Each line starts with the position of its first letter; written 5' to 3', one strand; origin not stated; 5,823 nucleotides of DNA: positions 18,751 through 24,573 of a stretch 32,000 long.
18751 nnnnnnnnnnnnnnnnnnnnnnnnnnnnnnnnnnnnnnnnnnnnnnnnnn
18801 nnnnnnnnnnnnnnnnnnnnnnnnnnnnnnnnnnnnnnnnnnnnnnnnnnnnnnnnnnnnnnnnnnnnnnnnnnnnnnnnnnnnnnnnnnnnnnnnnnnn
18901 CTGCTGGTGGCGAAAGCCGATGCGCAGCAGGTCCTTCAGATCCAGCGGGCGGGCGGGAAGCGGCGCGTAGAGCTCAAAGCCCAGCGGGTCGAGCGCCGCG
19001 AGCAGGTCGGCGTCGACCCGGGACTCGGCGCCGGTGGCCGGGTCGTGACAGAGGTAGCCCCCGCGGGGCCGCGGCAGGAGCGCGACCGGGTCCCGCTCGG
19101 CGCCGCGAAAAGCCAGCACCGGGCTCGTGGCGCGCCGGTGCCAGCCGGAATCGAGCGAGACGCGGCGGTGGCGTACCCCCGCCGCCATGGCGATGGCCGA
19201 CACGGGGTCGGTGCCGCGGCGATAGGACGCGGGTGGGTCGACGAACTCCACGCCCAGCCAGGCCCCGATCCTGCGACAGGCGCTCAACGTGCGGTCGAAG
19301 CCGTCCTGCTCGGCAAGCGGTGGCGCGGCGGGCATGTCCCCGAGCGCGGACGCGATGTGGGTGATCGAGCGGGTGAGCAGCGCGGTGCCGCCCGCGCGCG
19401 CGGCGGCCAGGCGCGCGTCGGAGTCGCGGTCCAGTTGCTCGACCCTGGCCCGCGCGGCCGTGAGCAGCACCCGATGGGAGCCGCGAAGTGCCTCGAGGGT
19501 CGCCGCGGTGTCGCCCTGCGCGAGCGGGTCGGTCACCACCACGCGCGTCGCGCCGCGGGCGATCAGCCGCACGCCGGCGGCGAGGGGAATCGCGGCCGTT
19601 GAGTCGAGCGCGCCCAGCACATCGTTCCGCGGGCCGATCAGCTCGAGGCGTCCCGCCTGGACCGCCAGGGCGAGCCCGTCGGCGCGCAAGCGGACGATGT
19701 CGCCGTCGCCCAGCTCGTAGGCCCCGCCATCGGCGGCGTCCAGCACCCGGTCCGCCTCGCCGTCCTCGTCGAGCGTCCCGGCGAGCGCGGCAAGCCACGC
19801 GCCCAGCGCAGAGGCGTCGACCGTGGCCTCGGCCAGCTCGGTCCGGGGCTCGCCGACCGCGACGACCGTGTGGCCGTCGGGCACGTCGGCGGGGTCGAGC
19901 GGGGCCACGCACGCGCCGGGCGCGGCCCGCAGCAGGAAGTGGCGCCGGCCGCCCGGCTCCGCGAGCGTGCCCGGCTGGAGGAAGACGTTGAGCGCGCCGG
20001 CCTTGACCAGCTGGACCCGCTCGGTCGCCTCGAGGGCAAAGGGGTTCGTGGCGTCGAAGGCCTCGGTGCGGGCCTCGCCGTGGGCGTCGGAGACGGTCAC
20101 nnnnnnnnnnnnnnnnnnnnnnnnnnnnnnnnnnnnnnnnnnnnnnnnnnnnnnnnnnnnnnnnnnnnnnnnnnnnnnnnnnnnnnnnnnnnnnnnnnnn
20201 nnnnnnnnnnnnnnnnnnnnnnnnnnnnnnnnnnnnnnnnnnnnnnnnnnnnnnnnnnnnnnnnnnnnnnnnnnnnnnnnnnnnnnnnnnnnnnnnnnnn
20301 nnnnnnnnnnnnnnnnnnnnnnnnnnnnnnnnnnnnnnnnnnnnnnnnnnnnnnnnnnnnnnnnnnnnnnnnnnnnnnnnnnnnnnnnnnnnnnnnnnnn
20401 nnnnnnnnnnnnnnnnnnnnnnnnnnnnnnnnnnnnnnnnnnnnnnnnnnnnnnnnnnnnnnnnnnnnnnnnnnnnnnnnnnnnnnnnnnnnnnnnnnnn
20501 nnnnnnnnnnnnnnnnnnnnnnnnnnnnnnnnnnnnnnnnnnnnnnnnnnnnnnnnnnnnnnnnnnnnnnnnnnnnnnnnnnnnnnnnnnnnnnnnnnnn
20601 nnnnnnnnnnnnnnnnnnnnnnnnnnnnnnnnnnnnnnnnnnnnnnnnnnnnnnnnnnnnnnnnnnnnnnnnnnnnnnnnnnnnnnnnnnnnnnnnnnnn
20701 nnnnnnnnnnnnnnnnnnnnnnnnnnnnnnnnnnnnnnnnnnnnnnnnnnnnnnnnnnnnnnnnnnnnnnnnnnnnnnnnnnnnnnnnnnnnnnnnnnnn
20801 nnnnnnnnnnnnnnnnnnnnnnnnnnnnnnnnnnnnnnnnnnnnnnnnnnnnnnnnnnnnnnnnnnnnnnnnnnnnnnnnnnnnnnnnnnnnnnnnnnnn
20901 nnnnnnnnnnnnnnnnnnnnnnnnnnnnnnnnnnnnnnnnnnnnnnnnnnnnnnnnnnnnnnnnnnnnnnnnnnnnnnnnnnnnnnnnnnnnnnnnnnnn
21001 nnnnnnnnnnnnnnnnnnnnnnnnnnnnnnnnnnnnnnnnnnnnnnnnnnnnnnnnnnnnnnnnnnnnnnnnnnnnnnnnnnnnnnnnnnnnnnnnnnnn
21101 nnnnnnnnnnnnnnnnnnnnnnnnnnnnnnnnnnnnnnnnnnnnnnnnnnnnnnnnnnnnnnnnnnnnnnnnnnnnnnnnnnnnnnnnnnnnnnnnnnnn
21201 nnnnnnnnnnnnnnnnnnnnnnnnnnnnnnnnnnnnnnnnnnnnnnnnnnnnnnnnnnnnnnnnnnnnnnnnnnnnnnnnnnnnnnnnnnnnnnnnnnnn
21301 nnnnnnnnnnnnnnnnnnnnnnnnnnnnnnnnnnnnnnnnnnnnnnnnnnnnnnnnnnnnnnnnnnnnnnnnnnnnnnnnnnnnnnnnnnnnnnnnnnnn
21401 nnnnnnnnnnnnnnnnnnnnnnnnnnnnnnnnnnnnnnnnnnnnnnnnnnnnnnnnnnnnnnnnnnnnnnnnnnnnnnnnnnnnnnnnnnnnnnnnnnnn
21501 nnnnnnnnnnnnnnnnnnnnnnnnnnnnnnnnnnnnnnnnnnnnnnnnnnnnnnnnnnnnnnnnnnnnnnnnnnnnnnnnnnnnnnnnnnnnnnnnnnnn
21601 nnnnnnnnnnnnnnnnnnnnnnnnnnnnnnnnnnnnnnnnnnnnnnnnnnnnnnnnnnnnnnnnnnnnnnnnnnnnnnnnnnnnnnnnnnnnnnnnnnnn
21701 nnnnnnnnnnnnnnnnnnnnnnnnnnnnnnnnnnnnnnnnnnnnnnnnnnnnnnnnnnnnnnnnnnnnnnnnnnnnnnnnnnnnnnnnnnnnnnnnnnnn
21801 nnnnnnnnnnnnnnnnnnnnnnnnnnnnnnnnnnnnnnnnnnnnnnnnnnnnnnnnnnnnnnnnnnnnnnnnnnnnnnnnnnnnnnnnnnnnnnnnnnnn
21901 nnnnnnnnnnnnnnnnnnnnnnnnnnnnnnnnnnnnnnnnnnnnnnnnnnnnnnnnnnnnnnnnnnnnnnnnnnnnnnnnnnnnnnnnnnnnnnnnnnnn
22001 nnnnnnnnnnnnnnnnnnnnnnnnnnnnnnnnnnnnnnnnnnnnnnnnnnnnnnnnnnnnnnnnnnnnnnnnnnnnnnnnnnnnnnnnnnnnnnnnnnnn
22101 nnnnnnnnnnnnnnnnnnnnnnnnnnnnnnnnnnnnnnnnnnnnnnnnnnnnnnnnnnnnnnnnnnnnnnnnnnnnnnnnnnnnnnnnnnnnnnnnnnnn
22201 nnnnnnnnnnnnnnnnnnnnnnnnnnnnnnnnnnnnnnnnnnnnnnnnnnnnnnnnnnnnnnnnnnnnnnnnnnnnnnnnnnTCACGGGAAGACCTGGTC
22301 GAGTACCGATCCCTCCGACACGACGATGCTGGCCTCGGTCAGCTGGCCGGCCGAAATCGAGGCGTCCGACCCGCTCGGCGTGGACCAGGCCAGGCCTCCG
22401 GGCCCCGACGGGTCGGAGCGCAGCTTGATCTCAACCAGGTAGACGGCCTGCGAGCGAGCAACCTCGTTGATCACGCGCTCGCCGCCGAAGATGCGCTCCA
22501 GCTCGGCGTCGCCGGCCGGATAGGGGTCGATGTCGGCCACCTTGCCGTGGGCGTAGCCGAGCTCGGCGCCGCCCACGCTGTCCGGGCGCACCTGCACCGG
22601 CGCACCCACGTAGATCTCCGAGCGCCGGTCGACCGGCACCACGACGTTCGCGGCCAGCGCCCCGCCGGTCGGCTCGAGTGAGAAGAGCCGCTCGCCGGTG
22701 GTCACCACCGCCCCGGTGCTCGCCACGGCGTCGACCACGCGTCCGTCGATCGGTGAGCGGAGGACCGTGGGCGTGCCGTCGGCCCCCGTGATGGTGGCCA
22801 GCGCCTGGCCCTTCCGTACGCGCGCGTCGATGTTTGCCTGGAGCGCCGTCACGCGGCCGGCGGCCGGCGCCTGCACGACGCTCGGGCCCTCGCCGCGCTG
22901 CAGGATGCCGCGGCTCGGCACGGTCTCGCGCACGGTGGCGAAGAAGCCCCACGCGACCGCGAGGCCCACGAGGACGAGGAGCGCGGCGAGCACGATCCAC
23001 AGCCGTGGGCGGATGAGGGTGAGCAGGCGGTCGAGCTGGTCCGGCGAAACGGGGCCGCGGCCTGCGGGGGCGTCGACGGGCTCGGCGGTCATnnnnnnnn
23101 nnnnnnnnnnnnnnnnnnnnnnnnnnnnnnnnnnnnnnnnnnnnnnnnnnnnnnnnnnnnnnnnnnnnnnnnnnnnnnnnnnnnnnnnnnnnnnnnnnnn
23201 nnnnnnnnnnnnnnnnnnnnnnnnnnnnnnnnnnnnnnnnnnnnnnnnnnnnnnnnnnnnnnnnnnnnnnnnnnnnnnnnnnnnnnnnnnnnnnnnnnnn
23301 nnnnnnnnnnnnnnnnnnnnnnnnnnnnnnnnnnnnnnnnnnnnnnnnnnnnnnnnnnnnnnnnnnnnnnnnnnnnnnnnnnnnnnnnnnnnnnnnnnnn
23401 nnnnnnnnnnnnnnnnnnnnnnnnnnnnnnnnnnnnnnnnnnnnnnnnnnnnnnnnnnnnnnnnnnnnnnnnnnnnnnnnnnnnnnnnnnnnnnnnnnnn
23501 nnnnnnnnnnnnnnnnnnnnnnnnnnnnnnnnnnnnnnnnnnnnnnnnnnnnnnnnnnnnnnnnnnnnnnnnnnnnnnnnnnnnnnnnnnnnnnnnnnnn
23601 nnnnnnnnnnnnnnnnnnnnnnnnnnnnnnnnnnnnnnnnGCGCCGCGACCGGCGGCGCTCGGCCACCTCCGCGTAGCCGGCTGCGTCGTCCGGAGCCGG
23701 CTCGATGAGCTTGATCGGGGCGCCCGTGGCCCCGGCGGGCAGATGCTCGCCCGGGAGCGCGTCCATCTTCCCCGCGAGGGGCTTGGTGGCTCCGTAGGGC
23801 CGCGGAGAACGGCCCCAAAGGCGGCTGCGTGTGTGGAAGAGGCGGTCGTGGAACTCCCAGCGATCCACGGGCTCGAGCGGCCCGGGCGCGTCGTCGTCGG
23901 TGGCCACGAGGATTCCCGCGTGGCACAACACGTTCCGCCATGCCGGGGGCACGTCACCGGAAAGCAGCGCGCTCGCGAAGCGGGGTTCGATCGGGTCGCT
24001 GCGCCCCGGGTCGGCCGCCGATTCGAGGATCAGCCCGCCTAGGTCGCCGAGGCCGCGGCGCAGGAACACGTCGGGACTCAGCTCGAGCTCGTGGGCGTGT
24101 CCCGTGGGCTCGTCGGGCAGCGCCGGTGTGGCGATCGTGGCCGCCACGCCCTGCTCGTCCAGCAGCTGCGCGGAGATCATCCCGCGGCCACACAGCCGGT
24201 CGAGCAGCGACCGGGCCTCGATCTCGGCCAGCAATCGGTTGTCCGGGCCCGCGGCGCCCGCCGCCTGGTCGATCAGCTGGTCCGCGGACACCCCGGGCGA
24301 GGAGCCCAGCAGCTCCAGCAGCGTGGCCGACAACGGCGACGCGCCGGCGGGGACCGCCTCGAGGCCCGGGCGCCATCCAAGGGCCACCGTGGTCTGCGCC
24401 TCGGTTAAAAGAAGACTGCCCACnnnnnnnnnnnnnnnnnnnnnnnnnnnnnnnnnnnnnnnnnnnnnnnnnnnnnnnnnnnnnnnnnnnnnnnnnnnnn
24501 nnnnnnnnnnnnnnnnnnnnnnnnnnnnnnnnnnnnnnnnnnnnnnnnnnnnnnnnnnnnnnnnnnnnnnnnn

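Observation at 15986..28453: Eight-gene NHLP-leader thiazole/oxazole RiPP operon carrying two non-canonical redox enzymes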

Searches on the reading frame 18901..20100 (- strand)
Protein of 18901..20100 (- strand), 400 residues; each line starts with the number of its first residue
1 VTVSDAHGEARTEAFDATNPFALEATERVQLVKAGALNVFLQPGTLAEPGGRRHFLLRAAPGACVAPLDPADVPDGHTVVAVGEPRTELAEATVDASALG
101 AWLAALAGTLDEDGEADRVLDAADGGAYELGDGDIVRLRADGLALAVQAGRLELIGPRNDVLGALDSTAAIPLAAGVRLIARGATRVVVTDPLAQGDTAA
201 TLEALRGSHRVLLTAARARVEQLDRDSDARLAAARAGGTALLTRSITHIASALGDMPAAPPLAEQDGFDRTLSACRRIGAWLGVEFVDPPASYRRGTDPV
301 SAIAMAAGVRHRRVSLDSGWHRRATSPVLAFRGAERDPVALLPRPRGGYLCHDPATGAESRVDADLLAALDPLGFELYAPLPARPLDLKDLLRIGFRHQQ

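Call 22: search_protein_families(library=pfam, proteins=[window:18901-20100:-], max_evalue=0.01)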
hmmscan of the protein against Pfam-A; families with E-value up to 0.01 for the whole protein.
window:18901-20100:- (400 aa): 0 families

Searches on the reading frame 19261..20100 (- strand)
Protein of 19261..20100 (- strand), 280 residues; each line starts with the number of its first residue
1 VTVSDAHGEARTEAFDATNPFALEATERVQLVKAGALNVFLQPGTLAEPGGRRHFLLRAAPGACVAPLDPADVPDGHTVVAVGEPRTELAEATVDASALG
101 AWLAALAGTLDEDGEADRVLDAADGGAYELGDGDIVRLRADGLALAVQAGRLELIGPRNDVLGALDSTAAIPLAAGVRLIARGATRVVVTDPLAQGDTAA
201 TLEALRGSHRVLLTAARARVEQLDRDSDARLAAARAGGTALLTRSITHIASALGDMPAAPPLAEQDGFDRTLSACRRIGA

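Call 57: search_protein_families(library=pfam, proteins=[window:19261-20100:-], max_evalue=10)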
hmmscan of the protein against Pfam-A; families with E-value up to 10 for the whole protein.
window:19261-20100:- (280 aa): 2 families
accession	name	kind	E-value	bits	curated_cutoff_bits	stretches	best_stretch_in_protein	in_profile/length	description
PF19135.5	DUF5818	-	0.049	13.6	27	1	108-137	2-30/57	Protein of unknown function (DUF5818)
PF19979.4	DUF6415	-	3.9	8.7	27.5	1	183-236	4-58/95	Family of unknown function (DUF6415)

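Call 77: search_protein_representatives(protein=window:19291-20100:-)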
Query: 270 residues. Proteins with E-value up to 0.001 (for the whole library): 9; up to 1e-10: 4; up to 1e-30: 1. The best 9 are listed.
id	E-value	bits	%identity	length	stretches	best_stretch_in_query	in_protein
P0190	1.3e-79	283.9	64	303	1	14-256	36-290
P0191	1.0e-26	110.7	63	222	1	14-102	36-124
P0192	4.2e-24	102.1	76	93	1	66-144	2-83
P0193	1.2e-11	61.3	45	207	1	165-269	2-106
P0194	1.2e-10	58.0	34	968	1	8-260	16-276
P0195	8.9e-05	38.8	37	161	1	12-113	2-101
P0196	2.3e-04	37.4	41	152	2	14-104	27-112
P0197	3.0e-04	37.0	38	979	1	9-87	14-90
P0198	5.0e-04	36.3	33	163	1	13-138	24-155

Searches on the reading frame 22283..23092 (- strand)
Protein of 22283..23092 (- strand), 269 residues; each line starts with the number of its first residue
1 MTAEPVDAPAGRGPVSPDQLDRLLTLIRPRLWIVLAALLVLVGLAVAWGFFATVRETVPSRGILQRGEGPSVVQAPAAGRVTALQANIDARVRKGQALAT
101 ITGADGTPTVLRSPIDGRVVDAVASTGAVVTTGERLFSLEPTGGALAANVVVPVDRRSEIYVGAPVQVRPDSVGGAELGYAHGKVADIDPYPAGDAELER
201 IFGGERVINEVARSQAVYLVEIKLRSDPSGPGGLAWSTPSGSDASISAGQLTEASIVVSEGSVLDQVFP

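Call 7: search_protein_families(library=pfam, proteins=[window:22283-23092:-], max_evalue=0.01)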
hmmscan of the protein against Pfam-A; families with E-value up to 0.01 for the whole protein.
window:22283-23092:- (269 aa): 5 families
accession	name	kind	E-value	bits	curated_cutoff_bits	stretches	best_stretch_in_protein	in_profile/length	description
PF13437.12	HlyD_3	-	1.9e-13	51.5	22.2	1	110-192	1-80/106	HlyD family secretion protein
PF16576.10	HlyD_D23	-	4e-07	30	30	1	111-191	111-187/214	Barrel-sandwich domain of CusB or HlyD membrane-fusion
PF13533.13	Biotin_lipoyl_2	-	0.00053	20.2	29.8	0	73-102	3-32/32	Biotin-lipoyl like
PF00364.28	Biotin_lipoyl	-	0.00072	19.8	22.1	1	73-138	3-72/73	Biotin-requiring enzyme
PF09891.15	DUF2118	-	0.0022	18.4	20.5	1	68-120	77-129/149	Uncharacterized protein conserved in archaea (DUF2118)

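Call 8: search_protein_families(library=ncbifam, proteins=[window:22283-23092:-], max_evalue=0.01)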
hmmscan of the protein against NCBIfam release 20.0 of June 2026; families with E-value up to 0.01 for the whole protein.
window:22283-23092:- (269 aa): 7 families
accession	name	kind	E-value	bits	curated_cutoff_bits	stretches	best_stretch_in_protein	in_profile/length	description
TIGR03794.1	NHLM_micro_HlyD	equivalog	3.6e-47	161.2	156.2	2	109-269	254-417/421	NHLP bacteriocin system secretion protein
TIGR01843.1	type_I_hlyD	subfamily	9.3e-15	54.5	208.65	2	109-264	271-404/422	HlyD family type I secretion periplasmic adaptor subunit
TIGR01730.1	RND_mfp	subfamily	5.3e-08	32.2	94.9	1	109-189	135-211/322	efflux RND transporter periplasmic adaptor subunit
TIGR00998.1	8a0101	subfamily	9.4e-07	28.1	390.8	1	109-190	205-283/334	EmrA/EmrK family multidrug efflux transporter periplasmic adaptor subunit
TIGR00999.1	8a0102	subfamily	1.5e-06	27.6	319.3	1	96-174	79-157/271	CzcB/NccB family metal efflux transporter periplasmic adaptor subunit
NF006761.0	PRK09282.1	domain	0.0014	17.2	402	1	66-140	517-590/591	pyruvate carboxylase subunit B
TIGR02712.1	urea_carbox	equivalog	0.0053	14.5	1303.85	1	67-139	1129-1200/1201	urea carboxylase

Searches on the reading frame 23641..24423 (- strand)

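Call 57: search_protein_families(library=pfam, proteins=[window:23641-24423:-], max_evalue=10)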
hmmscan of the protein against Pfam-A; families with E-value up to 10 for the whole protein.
window:23641-24423:- (261 aa): 2 families
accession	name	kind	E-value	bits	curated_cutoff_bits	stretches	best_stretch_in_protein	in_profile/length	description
PF22767.2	ThcOx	-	0.0002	22.7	27.7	1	184-202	88-106/110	Cyanobactin oxidase ThcOx,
PF22106.1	NGO1945_C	-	0.01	16.7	27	1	28-70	44-85/93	NGO1945 C-terminal domain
